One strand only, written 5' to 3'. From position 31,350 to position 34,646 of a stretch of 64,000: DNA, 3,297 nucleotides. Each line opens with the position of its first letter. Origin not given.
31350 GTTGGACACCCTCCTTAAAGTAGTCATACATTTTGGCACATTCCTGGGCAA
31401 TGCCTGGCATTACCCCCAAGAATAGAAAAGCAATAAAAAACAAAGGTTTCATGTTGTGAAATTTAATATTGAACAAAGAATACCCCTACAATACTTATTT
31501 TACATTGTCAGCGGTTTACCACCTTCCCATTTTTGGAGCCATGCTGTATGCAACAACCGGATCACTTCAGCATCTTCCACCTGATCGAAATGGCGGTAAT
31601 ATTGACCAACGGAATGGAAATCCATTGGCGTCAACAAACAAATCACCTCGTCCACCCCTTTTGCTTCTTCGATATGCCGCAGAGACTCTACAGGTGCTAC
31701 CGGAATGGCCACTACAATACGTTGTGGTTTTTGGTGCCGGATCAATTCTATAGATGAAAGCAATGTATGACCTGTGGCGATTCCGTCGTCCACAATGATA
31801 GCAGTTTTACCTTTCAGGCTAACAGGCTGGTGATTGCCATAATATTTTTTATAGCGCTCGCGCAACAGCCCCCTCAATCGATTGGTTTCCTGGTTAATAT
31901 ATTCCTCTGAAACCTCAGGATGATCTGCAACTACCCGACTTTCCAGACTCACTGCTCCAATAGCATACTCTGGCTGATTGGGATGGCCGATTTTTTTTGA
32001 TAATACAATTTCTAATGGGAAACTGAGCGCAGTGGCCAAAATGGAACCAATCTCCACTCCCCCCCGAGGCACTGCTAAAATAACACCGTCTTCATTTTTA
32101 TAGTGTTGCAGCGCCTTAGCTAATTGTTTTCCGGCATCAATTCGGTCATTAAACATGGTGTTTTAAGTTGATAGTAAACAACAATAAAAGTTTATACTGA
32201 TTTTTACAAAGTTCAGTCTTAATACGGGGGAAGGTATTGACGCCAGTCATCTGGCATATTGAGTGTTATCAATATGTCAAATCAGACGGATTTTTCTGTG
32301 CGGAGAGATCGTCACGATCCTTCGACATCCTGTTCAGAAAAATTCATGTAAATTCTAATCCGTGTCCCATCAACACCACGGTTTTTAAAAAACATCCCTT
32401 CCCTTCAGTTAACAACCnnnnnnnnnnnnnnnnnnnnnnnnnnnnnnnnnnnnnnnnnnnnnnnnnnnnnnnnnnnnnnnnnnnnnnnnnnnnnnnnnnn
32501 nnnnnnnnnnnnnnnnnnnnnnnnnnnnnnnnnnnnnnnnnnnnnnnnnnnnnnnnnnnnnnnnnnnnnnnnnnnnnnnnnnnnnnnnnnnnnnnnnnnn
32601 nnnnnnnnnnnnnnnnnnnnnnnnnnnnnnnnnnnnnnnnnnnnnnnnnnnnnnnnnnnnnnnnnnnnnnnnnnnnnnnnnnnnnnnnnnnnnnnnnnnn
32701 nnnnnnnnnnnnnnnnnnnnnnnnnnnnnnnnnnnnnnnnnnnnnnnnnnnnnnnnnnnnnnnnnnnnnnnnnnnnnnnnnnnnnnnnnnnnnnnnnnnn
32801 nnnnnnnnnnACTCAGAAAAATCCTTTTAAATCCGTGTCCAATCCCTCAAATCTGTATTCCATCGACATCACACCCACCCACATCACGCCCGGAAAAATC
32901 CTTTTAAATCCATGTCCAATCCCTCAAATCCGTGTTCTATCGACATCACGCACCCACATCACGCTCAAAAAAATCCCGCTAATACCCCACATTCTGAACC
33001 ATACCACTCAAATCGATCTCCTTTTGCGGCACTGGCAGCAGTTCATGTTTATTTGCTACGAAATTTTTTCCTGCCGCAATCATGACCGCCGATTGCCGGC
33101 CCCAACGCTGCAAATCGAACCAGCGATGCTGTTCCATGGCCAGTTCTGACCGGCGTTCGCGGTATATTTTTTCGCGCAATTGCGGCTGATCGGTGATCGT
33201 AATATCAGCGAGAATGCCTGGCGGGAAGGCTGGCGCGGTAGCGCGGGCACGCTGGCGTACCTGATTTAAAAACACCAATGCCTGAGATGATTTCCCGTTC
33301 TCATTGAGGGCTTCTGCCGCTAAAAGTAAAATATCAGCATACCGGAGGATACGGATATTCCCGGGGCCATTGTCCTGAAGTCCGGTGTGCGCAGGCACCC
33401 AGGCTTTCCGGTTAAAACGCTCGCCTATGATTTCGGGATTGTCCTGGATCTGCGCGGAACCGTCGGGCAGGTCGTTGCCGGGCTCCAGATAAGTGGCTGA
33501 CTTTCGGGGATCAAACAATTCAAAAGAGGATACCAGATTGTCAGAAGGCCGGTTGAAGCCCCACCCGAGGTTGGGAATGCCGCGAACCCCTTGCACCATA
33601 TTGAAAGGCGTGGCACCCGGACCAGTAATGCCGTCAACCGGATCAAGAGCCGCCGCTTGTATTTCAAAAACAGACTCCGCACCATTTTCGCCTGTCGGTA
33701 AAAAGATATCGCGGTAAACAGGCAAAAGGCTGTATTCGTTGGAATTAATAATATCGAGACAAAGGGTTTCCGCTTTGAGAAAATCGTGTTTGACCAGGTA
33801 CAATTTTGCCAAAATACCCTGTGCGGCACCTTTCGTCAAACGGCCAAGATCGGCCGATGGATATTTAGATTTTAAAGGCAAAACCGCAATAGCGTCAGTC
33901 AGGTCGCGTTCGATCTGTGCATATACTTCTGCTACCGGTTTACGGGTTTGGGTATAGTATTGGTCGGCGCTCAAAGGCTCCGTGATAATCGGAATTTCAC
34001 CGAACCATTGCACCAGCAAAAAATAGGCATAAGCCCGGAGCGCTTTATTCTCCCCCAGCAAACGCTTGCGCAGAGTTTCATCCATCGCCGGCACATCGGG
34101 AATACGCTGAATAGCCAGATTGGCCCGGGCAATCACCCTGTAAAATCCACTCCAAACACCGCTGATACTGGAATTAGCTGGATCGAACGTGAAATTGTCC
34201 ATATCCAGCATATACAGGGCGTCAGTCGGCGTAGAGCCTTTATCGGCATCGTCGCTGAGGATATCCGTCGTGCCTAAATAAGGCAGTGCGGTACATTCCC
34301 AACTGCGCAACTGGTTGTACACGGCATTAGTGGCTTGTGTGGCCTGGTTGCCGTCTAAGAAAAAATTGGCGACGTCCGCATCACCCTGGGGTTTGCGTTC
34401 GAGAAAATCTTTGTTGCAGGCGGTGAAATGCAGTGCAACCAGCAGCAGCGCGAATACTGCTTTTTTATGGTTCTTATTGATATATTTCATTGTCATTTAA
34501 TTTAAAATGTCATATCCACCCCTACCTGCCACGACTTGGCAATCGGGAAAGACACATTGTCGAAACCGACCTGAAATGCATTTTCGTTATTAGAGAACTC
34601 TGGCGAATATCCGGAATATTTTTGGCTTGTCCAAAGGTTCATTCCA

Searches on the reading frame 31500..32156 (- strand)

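Call 67: search_protein_families(library=pfam, proteins=[window:31500-32156:-], max_evalue=0.00001)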
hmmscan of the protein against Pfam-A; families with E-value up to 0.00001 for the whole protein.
window:31500-32156:- (218 aa): 1 family
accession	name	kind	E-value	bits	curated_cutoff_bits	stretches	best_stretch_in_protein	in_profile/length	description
PF00156.33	Pribosyltran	-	2.4e-18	66.4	26.3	1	10-170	17-142/158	Phosphoribosyl transferase domain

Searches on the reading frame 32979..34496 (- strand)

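Call 67: search_protein_families(library=pfam, proteins=[window:32979-34496:-], max_evalue=0.00001)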
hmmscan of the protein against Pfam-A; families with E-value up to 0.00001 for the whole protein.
window:32979-34496:- (505 aa): 2 families
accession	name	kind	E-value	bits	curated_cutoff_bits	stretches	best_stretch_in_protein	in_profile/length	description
PF07980.17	SusD_RagB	-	4.7e-30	105.7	23.1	1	274-505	2-297/297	SusD family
PF14322.12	SusD-like_3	-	2.2e-27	97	27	1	30-234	1-191/191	Starch-binding associating with outer membrane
